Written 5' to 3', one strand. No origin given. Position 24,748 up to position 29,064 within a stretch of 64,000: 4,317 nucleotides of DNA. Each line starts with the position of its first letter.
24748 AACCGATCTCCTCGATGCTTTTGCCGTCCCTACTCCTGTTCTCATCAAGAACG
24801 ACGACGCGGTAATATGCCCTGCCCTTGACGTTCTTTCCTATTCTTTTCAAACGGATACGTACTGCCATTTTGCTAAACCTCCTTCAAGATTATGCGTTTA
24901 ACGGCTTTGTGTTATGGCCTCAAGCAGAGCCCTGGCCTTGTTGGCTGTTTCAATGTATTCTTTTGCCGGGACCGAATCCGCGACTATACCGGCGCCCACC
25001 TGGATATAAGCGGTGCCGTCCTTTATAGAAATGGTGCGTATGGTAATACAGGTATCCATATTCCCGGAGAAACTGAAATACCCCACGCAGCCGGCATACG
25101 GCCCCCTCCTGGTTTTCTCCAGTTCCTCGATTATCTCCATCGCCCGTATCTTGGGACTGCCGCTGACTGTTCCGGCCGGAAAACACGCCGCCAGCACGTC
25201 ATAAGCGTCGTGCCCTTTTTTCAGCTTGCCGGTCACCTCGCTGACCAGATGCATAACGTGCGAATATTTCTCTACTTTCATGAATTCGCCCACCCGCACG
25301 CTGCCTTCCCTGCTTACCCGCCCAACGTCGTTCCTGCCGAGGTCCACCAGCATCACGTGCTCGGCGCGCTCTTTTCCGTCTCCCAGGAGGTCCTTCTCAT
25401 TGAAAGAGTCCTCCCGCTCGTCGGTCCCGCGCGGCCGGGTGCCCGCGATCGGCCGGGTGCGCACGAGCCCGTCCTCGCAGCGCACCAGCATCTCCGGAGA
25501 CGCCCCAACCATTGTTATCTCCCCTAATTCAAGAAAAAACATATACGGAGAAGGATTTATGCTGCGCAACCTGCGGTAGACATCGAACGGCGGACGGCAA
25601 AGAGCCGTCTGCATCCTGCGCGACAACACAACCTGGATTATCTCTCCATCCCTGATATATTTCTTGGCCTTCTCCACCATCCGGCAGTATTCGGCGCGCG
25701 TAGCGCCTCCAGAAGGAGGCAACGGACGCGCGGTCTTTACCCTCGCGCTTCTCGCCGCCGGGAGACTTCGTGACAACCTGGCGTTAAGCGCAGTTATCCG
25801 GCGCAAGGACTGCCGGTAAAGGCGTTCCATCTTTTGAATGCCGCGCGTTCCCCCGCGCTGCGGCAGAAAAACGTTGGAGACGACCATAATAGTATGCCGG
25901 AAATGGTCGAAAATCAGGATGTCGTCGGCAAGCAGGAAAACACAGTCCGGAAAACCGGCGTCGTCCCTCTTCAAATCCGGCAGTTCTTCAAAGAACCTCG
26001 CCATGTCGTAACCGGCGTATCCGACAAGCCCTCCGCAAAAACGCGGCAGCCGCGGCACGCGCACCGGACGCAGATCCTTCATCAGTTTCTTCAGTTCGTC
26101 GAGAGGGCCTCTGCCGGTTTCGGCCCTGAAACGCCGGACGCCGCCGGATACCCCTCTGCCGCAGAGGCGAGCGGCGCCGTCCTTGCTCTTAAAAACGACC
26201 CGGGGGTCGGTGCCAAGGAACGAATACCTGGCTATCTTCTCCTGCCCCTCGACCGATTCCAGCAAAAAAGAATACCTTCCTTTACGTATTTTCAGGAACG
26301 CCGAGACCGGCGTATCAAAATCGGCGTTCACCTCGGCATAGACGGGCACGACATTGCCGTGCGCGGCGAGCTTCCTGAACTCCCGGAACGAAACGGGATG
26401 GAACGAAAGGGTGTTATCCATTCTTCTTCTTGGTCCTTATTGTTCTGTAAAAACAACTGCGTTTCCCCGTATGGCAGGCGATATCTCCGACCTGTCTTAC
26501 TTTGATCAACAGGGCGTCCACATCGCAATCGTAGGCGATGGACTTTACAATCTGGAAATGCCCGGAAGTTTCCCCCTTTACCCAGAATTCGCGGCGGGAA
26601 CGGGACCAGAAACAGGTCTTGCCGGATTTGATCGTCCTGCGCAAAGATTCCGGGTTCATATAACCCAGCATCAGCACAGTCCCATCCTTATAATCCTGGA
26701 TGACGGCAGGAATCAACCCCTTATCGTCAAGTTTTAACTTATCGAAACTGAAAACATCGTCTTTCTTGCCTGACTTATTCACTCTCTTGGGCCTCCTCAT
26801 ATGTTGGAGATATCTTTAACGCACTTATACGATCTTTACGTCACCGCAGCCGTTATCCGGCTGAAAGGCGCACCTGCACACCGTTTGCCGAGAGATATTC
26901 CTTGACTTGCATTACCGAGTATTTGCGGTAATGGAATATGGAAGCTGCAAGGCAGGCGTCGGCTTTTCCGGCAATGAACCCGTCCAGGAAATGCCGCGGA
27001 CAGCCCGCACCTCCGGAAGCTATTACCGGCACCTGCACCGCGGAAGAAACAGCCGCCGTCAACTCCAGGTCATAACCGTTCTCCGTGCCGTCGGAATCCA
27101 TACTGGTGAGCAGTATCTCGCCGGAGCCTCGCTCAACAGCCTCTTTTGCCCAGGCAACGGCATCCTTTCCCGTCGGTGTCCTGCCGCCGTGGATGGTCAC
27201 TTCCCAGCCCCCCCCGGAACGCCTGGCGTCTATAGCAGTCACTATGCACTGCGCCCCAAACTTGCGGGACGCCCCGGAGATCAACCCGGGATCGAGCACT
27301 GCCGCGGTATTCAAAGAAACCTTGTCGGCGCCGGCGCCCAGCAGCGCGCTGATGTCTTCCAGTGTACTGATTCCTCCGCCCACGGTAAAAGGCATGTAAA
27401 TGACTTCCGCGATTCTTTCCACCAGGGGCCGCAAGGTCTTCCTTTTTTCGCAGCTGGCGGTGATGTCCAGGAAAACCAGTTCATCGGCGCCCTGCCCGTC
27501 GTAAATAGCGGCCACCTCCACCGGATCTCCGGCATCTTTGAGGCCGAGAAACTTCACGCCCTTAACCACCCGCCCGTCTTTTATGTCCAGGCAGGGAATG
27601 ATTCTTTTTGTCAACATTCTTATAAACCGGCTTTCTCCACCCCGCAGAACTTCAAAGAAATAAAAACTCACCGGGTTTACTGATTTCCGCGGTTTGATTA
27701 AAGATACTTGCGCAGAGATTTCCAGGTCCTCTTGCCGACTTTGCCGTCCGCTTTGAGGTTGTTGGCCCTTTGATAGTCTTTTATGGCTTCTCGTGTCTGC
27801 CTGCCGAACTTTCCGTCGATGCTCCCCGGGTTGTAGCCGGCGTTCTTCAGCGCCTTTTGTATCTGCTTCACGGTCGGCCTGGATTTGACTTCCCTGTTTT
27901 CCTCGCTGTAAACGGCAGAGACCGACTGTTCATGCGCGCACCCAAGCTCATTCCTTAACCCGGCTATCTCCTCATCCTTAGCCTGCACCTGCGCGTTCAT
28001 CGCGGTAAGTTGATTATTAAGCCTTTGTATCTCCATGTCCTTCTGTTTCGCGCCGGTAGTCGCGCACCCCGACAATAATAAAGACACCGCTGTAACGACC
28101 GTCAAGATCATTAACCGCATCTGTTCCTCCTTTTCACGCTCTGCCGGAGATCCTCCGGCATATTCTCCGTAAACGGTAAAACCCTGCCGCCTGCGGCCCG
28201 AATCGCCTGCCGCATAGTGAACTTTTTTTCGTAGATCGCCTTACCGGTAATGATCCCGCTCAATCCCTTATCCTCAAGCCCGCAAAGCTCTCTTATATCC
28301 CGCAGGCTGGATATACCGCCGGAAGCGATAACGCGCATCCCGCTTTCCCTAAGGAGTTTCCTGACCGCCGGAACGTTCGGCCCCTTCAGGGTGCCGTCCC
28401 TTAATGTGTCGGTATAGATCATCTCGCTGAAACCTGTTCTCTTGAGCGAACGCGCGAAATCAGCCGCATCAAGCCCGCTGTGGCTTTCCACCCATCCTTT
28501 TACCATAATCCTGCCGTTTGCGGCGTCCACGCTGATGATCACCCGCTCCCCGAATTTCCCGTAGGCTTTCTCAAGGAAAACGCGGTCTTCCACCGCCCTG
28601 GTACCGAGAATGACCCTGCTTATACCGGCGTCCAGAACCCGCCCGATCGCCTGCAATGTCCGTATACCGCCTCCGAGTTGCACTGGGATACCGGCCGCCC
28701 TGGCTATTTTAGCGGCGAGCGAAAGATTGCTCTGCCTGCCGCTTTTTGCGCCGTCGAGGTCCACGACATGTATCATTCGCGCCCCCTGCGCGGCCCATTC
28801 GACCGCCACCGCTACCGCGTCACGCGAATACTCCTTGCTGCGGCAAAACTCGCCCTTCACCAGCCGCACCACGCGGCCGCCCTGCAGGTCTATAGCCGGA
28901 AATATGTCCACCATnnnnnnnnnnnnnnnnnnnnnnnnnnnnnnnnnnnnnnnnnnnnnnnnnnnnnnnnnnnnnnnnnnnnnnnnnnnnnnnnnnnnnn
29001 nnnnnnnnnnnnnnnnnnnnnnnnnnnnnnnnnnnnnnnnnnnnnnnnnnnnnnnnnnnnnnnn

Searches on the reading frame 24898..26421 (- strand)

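Call 18: search_protein_families(library=pfam, max_evalue=0.00001, proteins=[window:24898-26421:-])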
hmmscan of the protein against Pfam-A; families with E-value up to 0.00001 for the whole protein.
window:24898-26421:- (507 aa): 2 families
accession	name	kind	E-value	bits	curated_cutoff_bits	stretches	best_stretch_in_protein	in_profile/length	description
PF00425.24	Chorismate_bind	-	5.4e-95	318.2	27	1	242-495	2-257/257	chorismate binding enzyme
PF04715.19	Anth_synt_I_N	-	4.9e-37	127.7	23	1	35-178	2-138/140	Anthranilate synthase component I, N terminal region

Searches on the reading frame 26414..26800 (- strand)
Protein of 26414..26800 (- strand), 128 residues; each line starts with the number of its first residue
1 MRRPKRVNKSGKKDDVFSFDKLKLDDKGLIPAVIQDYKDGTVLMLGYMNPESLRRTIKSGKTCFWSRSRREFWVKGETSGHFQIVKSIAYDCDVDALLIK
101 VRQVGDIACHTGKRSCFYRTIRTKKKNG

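Call 18: search_protein_families(library=pfam, max_evalue=0.00001, proteins=[window:26414-26800:-])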
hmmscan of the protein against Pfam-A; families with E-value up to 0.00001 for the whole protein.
window:26414-26800:- (128 aa): 1 family
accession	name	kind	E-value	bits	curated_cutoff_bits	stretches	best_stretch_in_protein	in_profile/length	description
PF01502.23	PRA-CH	-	2.3e-34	117.5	27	1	44-118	1-74/74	Phosphoribosyl-AMP cyclohydrolase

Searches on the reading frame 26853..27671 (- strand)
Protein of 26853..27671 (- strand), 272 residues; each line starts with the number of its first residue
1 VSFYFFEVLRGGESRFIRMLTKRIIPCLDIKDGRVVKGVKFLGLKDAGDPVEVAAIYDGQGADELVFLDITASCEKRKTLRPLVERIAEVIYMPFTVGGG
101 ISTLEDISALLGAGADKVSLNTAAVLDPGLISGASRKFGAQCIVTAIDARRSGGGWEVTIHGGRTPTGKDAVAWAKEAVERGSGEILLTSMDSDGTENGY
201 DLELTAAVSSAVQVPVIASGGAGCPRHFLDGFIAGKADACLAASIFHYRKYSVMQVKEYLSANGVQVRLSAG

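Call 18: search_protein_families(library=pfam, max_evalue=0.00001, proteins=[window:26853-27671:-])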
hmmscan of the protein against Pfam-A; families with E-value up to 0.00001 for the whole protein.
window:26853-27671:- (272 aa): 2 families
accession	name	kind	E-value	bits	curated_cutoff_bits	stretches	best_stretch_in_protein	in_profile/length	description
PF00977.27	His_biosynth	-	1.7e-79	266.9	23.6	1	23-251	1-227/228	Histidine biosynthesis protein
PF03060.21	NMO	-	2.9e-07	30.6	28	0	78-123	179-224/331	Nitronate monooxygenase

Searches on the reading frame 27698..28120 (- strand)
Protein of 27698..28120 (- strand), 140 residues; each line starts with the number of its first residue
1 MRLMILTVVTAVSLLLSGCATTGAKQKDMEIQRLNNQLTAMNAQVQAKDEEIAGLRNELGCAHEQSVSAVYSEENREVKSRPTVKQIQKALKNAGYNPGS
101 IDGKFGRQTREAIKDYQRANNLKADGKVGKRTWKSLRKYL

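Call 18: search_protein_families(library=pfam, max_evalue=0.00001, proteins=[window:27698-28120:-])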
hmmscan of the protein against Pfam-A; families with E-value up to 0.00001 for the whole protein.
window:27698-28120:- (140 aa): 3 families
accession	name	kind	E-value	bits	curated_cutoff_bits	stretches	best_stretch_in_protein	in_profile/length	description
PF01471.23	PG_binding_1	-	2.9e-22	79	23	1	81-136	2-57/57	Putative peptidoglycan binding domain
PF08823.16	PG_binding_2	-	6.7e-08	33.1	21.1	1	74-140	8-74/74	Putative peptidoglycan binding domain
PF09374.15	PG_binding_3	-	8.1e-06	26.4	24.6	0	84-117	3-33/76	Predicted Peptidoglycan domain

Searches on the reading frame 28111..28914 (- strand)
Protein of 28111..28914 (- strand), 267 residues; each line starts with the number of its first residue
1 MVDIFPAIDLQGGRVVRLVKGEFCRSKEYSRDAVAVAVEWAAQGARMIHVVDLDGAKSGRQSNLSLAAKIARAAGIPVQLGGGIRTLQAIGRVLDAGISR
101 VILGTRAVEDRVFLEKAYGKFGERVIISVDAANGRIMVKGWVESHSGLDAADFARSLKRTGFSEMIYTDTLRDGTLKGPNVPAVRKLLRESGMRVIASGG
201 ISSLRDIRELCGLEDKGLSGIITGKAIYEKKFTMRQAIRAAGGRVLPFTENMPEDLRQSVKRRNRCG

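Call 18: search_protein_families(library=pfam, max_evalue=0.00001, proteins=[window:28111-28914:-])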
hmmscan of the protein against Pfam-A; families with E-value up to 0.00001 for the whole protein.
window:28111-28914:- (267 aa): 1 family
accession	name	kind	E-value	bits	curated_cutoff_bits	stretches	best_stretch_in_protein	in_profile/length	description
PF00977.27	His_biosynth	-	1e-71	241.4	23.6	1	4-233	2-228/228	Histidine biosynthesis protein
